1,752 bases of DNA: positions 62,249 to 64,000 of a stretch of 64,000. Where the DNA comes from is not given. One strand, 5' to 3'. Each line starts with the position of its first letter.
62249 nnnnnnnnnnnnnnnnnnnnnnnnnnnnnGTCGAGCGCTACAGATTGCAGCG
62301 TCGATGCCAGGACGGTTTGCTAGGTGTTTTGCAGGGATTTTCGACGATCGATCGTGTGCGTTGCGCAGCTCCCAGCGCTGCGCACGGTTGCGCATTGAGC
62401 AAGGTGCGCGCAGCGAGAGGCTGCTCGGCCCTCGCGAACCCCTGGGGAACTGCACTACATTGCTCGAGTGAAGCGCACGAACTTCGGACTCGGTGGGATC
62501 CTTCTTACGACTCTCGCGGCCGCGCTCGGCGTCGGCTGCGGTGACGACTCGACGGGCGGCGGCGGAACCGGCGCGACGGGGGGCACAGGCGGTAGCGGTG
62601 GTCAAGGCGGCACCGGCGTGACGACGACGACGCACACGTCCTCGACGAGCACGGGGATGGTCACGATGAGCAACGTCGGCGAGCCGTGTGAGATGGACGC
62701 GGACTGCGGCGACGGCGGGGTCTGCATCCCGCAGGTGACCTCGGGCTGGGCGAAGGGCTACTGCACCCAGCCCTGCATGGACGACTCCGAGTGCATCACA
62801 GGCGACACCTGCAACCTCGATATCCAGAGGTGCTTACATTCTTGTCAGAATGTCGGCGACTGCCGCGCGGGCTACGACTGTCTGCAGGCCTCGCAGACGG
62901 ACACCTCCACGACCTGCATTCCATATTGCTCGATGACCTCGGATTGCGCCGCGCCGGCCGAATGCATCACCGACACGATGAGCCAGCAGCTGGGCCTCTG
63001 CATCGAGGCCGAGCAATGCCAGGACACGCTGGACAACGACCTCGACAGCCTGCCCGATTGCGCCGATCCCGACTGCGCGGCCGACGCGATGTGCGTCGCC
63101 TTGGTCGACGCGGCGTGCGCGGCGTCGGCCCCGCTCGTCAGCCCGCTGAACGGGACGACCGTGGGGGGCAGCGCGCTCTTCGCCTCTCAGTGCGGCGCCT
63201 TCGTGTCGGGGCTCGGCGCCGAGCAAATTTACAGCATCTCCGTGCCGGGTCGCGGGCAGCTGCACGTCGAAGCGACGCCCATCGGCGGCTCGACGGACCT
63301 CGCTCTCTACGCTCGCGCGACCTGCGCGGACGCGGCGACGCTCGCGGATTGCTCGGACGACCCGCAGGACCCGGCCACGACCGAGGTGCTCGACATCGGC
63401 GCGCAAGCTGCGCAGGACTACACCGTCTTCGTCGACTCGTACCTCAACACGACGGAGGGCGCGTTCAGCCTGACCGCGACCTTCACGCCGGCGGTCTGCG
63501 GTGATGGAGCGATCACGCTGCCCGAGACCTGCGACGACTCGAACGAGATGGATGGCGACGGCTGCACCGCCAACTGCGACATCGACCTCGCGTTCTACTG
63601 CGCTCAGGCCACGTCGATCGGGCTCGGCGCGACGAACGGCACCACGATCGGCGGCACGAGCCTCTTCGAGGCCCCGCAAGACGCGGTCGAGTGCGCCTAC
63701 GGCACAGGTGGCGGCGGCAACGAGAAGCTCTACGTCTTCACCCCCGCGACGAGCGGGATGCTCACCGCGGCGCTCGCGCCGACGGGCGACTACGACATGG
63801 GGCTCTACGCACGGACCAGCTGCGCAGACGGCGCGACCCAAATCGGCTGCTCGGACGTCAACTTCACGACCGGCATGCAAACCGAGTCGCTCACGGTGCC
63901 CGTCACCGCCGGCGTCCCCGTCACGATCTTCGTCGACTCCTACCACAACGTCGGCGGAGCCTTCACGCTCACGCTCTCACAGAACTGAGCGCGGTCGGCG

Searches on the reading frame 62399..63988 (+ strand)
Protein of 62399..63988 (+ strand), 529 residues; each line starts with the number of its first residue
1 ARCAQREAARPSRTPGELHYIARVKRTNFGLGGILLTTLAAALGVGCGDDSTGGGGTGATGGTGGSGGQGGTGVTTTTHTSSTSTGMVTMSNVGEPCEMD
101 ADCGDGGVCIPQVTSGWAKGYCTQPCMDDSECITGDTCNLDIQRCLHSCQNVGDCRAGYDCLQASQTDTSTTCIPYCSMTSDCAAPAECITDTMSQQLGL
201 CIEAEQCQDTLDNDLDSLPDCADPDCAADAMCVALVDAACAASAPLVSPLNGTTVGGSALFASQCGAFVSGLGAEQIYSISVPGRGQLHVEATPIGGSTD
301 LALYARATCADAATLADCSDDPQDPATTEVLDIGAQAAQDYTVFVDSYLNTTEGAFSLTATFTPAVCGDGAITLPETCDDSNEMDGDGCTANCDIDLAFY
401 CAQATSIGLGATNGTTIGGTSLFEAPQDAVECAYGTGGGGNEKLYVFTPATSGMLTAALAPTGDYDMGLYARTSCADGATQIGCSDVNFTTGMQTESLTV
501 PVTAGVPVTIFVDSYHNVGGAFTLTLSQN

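Call 75: search_protein_families(library=ncbifam, proteins=[window:62399-63988:+], max_evalue=0.01)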
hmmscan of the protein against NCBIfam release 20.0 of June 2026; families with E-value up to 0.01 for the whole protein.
window:62399-63988:+ (529 aa): 2 families
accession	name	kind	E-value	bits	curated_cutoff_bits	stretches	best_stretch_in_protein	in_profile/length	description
TIGR02232.1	myxo_disulf_rpt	repeat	4.3e-09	36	20.8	1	367-401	4-38/38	cysteine-rich acidic repeat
NF033662.1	acid_disulf_rpt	repeat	5e-08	32.6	41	1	204-232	4-32/32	acidic double-disulfide repeat-containing protein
